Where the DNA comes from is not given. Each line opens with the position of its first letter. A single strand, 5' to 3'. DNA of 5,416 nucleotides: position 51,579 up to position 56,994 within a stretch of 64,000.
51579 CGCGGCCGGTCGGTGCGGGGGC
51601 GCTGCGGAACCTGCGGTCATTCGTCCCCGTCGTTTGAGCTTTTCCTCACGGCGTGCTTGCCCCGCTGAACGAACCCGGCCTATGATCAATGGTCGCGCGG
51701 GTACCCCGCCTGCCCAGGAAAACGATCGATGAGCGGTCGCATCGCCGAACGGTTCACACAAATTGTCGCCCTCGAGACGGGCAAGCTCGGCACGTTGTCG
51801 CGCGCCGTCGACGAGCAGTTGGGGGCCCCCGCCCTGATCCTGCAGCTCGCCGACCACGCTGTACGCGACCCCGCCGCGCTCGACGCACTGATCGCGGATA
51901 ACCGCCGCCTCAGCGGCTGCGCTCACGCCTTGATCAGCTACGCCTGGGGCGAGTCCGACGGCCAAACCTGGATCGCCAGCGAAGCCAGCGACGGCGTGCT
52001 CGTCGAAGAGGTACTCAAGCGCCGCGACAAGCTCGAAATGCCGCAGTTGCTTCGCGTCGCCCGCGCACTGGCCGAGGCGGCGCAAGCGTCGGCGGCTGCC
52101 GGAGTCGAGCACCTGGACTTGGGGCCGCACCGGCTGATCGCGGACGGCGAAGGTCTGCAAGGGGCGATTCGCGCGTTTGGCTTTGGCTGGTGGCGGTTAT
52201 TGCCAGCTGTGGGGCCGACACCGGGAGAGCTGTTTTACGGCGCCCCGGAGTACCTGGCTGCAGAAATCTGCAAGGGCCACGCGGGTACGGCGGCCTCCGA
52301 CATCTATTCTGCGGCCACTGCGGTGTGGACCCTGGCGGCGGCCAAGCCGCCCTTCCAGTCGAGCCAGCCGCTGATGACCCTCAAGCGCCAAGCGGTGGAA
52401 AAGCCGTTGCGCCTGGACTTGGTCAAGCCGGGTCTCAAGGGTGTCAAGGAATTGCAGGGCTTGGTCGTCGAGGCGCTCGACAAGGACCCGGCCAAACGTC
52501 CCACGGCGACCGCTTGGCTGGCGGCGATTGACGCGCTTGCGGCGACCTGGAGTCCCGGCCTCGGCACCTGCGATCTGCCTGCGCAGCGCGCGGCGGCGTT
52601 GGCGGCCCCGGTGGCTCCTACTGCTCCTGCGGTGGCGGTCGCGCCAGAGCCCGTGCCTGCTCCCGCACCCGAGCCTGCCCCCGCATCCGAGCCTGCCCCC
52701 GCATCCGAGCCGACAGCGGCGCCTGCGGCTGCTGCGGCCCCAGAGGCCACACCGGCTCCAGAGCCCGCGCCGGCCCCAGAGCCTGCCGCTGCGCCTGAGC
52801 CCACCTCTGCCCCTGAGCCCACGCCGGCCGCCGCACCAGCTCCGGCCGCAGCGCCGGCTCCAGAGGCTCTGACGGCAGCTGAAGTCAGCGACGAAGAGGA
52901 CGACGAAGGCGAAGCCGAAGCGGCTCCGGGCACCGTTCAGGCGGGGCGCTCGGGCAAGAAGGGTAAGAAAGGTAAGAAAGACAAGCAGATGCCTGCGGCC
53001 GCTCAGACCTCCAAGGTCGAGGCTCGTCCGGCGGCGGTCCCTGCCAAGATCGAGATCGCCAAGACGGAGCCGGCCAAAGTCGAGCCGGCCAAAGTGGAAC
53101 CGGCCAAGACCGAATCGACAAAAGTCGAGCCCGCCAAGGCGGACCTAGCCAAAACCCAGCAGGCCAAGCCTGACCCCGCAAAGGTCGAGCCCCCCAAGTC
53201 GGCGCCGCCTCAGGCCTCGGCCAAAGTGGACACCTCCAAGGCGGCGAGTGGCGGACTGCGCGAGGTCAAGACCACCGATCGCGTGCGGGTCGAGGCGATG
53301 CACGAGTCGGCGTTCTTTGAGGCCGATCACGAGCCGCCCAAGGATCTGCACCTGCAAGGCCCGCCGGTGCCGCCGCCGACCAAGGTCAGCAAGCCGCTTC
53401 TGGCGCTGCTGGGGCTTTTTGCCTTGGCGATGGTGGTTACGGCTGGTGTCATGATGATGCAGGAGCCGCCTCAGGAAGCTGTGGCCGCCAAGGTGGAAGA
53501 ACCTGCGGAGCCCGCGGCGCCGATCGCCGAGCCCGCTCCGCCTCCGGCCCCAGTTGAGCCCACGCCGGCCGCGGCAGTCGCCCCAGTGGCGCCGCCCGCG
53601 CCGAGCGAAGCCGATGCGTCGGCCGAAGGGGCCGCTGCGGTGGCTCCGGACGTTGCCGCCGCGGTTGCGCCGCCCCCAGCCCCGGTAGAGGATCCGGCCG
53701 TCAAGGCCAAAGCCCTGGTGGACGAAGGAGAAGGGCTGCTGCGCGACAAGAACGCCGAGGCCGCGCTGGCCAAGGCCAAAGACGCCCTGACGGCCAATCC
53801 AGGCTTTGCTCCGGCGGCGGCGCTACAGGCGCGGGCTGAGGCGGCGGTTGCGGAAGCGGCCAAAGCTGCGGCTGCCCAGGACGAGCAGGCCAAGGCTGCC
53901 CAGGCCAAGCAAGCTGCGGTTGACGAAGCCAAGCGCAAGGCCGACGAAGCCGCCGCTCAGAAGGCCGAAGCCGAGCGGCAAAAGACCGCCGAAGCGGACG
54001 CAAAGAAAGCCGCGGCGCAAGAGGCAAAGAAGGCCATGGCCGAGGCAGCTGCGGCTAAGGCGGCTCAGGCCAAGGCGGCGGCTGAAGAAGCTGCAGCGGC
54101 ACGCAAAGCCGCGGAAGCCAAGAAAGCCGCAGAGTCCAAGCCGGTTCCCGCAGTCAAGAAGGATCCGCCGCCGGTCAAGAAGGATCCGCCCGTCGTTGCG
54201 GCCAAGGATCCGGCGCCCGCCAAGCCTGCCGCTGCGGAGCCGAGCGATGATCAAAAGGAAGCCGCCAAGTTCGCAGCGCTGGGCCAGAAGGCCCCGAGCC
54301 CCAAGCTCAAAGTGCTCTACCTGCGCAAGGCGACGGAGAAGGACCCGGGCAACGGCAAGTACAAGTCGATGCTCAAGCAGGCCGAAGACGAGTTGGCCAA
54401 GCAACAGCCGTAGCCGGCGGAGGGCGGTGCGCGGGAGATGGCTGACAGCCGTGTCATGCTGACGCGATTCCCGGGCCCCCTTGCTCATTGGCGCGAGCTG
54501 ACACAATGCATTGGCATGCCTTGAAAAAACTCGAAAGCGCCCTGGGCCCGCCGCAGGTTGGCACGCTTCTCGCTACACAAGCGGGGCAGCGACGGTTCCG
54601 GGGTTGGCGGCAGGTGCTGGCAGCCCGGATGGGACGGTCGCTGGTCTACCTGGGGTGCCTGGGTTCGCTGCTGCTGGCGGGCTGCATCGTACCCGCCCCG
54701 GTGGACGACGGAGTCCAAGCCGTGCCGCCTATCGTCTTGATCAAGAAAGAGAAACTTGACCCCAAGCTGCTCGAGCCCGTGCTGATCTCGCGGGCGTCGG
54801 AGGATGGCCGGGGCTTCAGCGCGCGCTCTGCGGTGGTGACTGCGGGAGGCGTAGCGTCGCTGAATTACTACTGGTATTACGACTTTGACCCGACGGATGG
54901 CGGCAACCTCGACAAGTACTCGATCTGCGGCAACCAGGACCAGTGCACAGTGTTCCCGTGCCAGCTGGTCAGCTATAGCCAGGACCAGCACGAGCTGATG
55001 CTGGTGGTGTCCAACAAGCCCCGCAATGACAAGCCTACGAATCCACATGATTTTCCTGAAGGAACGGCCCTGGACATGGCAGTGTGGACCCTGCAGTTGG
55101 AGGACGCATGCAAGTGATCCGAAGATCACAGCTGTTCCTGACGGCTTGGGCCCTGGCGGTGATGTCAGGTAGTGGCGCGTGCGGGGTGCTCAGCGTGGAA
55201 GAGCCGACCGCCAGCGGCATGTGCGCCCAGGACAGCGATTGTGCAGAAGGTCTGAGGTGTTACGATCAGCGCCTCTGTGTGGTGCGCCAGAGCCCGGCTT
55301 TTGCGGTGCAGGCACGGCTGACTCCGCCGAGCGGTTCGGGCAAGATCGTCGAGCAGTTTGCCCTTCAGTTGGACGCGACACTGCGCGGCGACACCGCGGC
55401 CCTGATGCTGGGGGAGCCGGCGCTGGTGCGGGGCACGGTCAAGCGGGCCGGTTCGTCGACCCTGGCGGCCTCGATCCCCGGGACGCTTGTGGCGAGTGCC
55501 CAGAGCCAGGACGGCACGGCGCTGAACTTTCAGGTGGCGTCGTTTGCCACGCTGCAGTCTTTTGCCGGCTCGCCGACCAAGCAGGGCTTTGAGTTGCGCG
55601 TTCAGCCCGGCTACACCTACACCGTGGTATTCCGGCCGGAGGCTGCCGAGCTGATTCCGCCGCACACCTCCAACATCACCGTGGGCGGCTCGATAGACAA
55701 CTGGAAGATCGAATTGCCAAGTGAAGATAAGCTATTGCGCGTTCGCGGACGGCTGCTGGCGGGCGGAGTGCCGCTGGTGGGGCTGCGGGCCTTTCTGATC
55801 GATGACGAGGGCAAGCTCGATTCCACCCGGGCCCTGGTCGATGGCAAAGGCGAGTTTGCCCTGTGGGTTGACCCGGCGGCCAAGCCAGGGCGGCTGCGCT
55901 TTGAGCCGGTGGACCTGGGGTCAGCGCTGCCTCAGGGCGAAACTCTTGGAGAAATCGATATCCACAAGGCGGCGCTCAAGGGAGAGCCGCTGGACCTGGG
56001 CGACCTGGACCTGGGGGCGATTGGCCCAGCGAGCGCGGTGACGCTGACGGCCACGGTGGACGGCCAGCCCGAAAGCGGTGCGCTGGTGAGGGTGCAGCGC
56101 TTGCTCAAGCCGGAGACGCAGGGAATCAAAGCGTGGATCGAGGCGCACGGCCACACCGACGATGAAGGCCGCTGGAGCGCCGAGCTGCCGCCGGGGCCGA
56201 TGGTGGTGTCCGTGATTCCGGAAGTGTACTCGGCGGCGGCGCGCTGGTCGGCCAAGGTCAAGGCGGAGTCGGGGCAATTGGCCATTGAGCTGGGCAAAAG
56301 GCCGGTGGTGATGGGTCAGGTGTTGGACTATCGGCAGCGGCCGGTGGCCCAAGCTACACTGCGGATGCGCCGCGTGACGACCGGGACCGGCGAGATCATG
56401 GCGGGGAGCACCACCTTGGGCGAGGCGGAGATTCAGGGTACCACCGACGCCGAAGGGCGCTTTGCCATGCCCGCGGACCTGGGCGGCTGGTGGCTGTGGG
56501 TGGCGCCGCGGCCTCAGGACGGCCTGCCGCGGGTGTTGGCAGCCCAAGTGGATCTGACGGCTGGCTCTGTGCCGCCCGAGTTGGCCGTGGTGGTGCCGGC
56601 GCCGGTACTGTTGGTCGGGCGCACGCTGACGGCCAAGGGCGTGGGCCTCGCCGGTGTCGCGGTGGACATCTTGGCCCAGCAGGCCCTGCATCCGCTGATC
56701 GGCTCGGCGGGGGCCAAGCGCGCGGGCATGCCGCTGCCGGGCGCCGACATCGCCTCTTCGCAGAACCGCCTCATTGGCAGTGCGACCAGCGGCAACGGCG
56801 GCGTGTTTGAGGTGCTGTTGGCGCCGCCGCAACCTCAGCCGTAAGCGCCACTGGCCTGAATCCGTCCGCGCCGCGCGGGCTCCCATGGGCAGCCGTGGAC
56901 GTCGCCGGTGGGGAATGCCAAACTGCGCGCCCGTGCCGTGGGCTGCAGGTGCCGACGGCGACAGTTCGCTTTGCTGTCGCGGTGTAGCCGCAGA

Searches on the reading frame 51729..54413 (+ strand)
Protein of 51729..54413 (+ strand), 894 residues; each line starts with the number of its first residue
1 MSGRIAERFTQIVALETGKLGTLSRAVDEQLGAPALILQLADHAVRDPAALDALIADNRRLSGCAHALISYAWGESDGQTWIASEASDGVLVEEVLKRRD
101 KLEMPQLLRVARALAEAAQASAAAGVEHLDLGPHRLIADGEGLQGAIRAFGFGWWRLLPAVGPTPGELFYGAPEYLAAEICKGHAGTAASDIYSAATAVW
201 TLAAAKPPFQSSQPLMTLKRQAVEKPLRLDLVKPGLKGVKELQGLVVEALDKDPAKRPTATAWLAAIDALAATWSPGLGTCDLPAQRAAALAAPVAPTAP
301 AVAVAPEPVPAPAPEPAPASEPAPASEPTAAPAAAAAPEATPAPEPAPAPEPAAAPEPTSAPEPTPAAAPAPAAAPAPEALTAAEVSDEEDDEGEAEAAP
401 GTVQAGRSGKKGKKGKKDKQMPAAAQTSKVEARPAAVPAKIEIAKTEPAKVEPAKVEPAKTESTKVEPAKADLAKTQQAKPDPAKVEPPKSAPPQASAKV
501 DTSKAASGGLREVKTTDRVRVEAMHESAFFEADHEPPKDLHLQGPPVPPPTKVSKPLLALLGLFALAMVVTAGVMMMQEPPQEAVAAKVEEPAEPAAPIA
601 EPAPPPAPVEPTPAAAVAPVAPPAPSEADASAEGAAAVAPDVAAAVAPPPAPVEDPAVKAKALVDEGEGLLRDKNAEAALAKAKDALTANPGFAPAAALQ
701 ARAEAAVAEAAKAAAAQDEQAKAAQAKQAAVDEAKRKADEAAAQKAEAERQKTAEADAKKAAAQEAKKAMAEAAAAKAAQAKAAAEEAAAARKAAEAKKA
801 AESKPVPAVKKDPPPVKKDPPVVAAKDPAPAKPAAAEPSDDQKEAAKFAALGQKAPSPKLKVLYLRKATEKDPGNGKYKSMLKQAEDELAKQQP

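Call 31: search_protein_families(library=pfam, proteins=[window:51729-54413:+], max_evalue=0.001)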
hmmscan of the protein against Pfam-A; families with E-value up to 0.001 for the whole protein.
window:51729-54413:+ (894 aa): 1 family
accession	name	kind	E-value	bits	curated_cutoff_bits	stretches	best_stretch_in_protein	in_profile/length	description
PF00069.31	Pkinase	-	7.5e-13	48.9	31.7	1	71-264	64-258/263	Protein kinase domain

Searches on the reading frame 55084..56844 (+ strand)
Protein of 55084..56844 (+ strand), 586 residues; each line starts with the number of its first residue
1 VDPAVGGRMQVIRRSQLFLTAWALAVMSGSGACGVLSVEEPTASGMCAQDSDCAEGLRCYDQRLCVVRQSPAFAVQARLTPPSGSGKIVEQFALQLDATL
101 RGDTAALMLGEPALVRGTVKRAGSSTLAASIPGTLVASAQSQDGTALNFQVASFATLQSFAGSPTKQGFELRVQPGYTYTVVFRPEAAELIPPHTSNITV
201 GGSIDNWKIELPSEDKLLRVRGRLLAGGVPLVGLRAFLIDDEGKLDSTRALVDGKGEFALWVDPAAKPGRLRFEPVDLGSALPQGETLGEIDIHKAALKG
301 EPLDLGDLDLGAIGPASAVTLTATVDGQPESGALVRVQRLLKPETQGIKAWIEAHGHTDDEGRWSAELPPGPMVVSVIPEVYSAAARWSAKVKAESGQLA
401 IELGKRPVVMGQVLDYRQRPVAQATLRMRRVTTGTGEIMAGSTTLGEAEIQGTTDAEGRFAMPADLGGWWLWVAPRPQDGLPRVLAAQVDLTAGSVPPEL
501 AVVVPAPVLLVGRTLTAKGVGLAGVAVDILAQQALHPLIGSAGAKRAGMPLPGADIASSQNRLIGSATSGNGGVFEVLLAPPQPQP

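Call 31: search_protein_families(library=pfam, proteins=[window:55084-56844:+], max_evalue=0.001)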
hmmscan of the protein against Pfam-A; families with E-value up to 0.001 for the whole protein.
window:55084-56844:+ (586 aa): 1 family
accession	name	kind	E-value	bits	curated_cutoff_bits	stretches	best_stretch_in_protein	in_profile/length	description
PF13620.12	CarboxypepD_reg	-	4.6e-06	27.3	32.3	0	321-386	6-63/82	Carboxypeptidase regulatory-like domain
